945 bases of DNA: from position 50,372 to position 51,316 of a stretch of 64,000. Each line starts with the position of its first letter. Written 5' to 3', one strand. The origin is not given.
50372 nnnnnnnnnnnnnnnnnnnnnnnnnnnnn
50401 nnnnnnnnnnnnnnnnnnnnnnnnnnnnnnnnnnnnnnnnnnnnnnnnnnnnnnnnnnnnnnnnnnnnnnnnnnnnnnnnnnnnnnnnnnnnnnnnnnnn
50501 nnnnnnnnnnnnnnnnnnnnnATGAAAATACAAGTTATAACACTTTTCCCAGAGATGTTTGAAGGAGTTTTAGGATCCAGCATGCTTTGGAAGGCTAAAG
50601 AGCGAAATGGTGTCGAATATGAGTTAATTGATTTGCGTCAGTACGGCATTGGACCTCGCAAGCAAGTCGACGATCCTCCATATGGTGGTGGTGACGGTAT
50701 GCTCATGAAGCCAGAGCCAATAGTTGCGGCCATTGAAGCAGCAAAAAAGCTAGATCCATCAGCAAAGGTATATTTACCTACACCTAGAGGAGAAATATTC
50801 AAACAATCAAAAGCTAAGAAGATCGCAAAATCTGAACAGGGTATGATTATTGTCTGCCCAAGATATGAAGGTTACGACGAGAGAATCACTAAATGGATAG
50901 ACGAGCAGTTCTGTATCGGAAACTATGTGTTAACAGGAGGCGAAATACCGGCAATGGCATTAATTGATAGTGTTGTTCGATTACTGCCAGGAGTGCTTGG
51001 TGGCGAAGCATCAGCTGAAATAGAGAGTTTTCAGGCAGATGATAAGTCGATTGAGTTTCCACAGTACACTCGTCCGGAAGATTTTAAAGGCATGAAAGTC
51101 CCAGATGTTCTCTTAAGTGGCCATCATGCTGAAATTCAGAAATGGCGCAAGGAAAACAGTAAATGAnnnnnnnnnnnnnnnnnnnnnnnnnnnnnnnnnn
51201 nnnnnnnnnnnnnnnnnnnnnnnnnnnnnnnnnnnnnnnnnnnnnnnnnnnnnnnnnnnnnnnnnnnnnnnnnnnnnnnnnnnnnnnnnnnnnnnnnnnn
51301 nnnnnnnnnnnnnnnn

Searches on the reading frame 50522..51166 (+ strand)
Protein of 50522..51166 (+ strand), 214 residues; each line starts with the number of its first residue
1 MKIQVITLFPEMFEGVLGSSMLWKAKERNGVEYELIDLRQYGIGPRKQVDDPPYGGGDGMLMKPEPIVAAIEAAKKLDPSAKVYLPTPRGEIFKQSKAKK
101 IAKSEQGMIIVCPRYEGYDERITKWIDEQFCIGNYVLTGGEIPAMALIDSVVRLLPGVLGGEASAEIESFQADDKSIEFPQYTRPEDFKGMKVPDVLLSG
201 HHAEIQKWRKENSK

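Call 8: find_encoding_contigs(protein=window:50522-51166:+, flank=3000, max_places=6)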
Protein window:50522-51166:+ (214 aa): 1 contig read that carries it; 1 place shown.
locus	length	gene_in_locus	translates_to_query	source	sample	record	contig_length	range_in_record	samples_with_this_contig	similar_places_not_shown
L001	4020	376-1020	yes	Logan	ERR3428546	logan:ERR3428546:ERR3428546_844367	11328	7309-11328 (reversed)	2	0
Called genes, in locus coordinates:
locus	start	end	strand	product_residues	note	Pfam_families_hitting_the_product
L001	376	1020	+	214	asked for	PF01746:tRNA_m1G_MT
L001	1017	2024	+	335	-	-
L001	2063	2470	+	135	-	PF09055:Sod_Ni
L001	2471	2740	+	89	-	PF00717:Peptidase_S24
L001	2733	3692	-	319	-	PF03706:LPG_synthase_TM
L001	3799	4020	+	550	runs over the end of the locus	PF01565:FAD_binding_4, PF02913:FAD-oxidase_C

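Call 10: find_related_loci(query=window:50522-51166:+, collection=genome_contigs, flank=3000)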
Query window:50522-51166:+ (214 aa) in genome_contigs; peptide patterns used: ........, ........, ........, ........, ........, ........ (x = any residue, [..] = any of these).
600 stretches matched a pattern (row limit reached: there are more); 573 encode a relative of the query (tblastn E <= 1e-3); the best 80 are kept; 80 distinct loci.
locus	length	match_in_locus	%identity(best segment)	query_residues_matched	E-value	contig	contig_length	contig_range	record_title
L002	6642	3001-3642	82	1-214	4e-122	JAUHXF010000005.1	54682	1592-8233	MAG: bacterium isolate 2_bin.50 NODE_522_length_54682_cov_2.076400, whole genome shotgun sequence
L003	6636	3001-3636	83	1-212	8e-121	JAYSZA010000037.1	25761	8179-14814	MAG: Candidatus Saccharibacteria bacterium isolate GFS_13516 GFS_13516_36, whole genome shotgun sequence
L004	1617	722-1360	80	1-213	6e-128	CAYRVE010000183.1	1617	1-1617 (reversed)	MAG TPA_asm: uncultured Candidatus Saccharibacteria bacterium isolate binchicken_co54_64 genome assembly, contig: NODE_1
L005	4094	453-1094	78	1-214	1e-118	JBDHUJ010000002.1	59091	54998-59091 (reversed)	MAG: Candidatus Saccharimonadales bacterium isolate AS-MICRO-OLR.32 NODE_1353_length_59091_cov_7.640292, whole genome sh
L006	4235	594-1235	76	1-214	2e-116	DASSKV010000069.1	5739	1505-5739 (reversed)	MAG TPA_asm: Candidatus Saccharimonadales bacterium isolate SMAG_U1152 k141_1122196, whole genome shotgun sequence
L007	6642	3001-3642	77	1-214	3e-116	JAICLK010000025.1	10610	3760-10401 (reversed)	MAG: Candidatus Saccharibacteria bacterium isolate GZL_HY_2_bin.140 k141_4504554_length_10610_cov_12.9561, whole genome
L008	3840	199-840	79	1-214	8e-115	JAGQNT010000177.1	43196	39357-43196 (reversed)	MAG: Candidatus Saccharibacteria bacterium isolate HKST-UBA75 k127_2958095, whole genome shotgun sequence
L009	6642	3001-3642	75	1-214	6e-113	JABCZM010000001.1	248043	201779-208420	MAG: Candidatus Saccharibacteria bacterium isolate Inc-BW-C-12-M_MAG58 Ga0210394_10000069, whole genome shotgun sequence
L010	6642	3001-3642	77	1-214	5e-113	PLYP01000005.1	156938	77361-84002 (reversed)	MAG: Candidatus Saccharibacteria bacterium isolate palsa_1333 73.20120700_P3D.261_contig_10085, whole genome shotgun seq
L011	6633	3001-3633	77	1-211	4e-112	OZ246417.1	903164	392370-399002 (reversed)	MAG: uncultured Candidatus Saccharibacteria bacterium isolate binchicken_co179_116 genome assembly, chromosome: 1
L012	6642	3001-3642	74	1-214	4e-112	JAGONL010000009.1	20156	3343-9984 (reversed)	Candidatus Saccharibacteria bacterium isolate Go_SlAct_bin_486 Go_SlAct_10012_length_20156_cov_7.749463, whole genome sh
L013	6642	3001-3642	75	1-214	2e-112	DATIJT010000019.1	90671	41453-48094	MAG TPA_asm: Candidatus Saccharimonadales bacterium isolate SMAG_U15698 k141_449210, whole genome shotgun sequence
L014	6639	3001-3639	75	1-213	6e-112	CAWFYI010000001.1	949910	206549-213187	MAG: uncultured Candidatus Saccharibacteria bacterium isolate MFD05442.bin.1.25 genome assembly, contig: contig_18630, w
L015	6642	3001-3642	75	1-214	6e-112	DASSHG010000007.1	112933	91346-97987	MAG TPA_asm: Candidatus Saccharimonadales bacterium isolate SMAG_U1053 k141_1465399, whole genome shotgun sequence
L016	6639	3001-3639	76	2-214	9e-112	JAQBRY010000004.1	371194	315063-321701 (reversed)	MAG: Candidatus Saccharibacteria bacterium isolate RYN_413 scaffold_3914521, whole genome shotgun sequence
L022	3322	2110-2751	73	1-214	6e-113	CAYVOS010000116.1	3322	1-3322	MAG TPA_asm: uncultured Candidatus Saccharibacteria bacterium isolate SRP226684_co1_59 genome assembly, contig: NODE_244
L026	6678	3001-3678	71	1-214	7e-110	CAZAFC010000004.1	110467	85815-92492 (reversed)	MAG TPA_asm: uncultured Candidatus Saccharibacteria bacterium isolate SRP200132_co1_536 genome assembly, contig: NODE_17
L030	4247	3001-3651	74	1-213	5e-109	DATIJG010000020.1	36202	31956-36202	MAG TPA_asm: Candidatus Saccharimonadales bacterium isolate SMAG_U15685 k141_485609, whole genome shotgun sequence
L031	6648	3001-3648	74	1-213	8e-109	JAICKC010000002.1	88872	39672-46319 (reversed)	MAG: Candidatus Saccharibacteria bacterium isolate GZL_HY_2_bin.34 k141_3455977_length_88872_cov_11.0000, whole genome s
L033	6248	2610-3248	72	1-213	7e-109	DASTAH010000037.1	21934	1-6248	MAG TPA_asm: Candidatus Saccharimonadales bacterium isolate SMAG_U731 k141_1613281, whole genome shotgun sequence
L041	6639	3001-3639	74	2-214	5e-105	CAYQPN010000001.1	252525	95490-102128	MAG TPA_asm: uncultured Candidatus Saccharibacteria bacterium isolate SRP150892_co2_46 genome assembly, contig: NODE_20_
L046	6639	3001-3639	71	1-213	1e-103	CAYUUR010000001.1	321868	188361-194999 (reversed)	MAG TPA_asm: uncultured Candidatus Saccharibacteria bacterium isolate SRP342105_co1_352 genome assembly, contig: NODE_24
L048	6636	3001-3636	71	1-212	1e-102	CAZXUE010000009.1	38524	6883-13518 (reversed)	MAG TPA_asm: uncultured Candidatus Saccharibacteria bacterium isolate SRP285395_co1_531 genome assembly, contig: NODE_14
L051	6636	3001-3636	70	1-212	3e-101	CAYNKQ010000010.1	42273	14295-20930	MAG TPA_asm: uncultured Candidatus Saccharibacteria bacterium isolate SRP344714_co2_35 genome assembly, contig: NODE_215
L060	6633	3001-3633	67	2-213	5e-100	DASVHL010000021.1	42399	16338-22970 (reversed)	MAG TPA_asm: Candidatus Saccharimonadales bacterium isolate SMAG_U2965 k141_2439, whole genome shotgun sequence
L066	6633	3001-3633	67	2-213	1e-98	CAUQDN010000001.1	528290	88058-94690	MAG TPA_asm: uncultured Candidatus Saccharibacteria bacterium isolate ERR9968982_bin.11_MetaWRAP_v1.3_MAG genome assembl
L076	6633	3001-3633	67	2-213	1e-96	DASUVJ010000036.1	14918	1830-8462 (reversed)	MAG TPA_asm: Candidatus Saccharimonadales bacterium isolate SMAG_U1812 k141_1583297, whole genome shotgun sequence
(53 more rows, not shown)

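Call 23: search_protein_families(library=pfam, proteins=[L016:1109-2968:+, L033:1118-2593:+, L046:1466-2989:+, L030:2195-3004:+, L031:2173-2994:+, L048:2121-2891:+, L026:2051-3004:+, L051:2150-2920:+, L051:1756-2292:+, L066:1761-2492:+], max_evalue=0.001)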
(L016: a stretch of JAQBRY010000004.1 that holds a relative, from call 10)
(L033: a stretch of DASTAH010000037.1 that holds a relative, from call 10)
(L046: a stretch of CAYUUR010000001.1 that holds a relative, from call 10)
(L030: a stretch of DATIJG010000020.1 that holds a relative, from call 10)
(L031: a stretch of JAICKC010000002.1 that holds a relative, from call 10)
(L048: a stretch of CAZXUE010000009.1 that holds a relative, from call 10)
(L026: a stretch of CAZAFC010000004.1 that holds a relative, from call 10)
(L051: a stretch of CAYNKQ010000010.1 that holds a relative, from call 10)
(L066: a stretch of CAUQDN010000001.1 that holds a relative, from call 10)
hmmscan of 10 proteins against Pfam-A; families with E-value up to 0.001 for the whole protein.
L016:1109-2968:+ (619 aa): 0 families

L033:1118-2593:+ (491 aa): 0 families

L046:1466-2989:+ (507 aa): 0 families

L030:2195-3004:+ (269 aa): 1 family
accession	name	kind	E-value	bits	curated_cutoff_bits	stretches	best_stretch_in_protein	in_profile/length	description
PF00459.30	Inositol_P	-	6.3e-47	160.8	27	1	4-258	2-268/271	Inositol monophosphatase family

L031:2173-2994:+ (273 aa): 1 family
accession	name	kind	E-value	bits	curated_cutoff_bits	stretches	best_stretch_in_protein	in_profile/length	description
PF01510.30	Amidase_2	-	7.6e-14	52.6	26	1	102-257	2-131/131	N-acetylmuramoyl-L-alanine amidase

L048:2121-2891:+ (256 aa): 1 family
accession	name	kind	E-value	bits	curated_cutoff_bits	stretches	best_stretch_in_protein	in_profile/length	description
PF01145.31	Band_7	-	5.1e-33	115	23.6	1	35-213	2-171/176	SPFH domain / Band 7 family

L026:2051-3004:+ (317 aa): 1 family
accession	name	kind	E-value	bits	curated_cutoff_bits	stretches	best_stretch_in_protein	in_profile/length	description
PF00459.30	Inositol_P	-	2.4e-44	152.3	27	1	52-298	2-259/271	Inositol monophosphatase family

L051:2150-2920:+ (256 aa): 0 families

L051:1756-2292:+ (178 aa): 5 families
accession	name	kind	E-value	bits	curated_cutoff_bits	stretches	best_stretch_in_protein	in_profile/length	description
PF00583.31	Acetyltransf_1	-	3.3e-16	60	20.7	1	23-151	9-116/116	Acetyltransferase (GNAT) family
PF13508.13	Acetyltransf_7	-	3.4e-15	56.6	27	1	54-152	3-83/84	Acetyltransferase (GNAT) domain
PF13673.13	Acetyltransf_10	-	2.8e-12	47.1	23.6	1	43-156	18-112/128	Acetyltransferase (GNAT) domain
PF08445.16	FR47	-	6.9e-07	29.6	22.1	1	90-155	18-81/86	FR47-like protein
PF21926.2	FeeM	-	1.3e-05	25.5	27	1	50-156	30-141/158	N-acyl amino acid synthase FeeM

L066:1761-2492:+ (243 aa): 0 families

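Call 24: search_protein_families(library=pfam, proteins=[L003:1895-2455:-, L003:2395-2985:-, L011:2372-2977:-, L041:2260-2973:-, L022:1405-2070:-, L076:2204-2965:-, L007:2270-2914:-, L002:2470-2943:-, L060:2063-2590:-], max_evalue=0.001)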
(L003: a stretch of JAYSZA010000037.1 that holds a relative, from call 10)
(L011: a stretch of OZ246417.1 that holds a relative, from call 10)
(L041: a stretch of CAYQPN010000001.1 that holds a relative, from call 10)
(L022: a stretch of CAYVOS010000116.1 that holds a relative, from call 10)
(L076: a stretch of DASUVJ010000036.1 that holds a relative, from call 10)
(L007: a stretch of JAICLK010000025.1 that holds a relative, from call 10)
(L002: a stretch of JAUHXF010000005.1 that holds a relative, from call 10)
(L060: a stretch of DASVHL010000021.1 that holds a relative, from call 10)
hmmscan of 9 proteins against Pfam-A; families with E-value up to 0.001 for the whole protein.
L003:1895-2455:- (186 aa): 0 families

L003:2395-2985:- (196 aa): 0 families

L011:2372-2977:- (201 aa): 0 families

L041:2260-2973:- (237 aa): 0 families

L022:1405-2070:- (221 aa): 2 families
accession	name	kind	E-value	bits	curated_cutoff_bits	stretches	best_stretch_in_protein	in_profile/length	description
PF13207.12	AAA_17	-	3.4e-06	27.8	27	1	41-87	2-47/136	AAA domain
PF13521.12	AAA_28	-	0.00064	20.4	27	0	37-101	2-68/164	AAA domain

L076:2204-2965:- (253 aa): 0 families

L007:2270-2914:- (214 aa): 1 family
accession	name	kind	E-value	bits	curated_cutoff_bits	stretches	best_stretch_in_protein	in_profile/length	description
PF01828.24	Peptidase_A4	-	4.4e-14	52.8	22.3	1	55-186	16-166/206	Peptidase A4 family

L002:2470-2943:- (157 aa): 0 families

L060:2063-2590:- (175 aa): 0 families
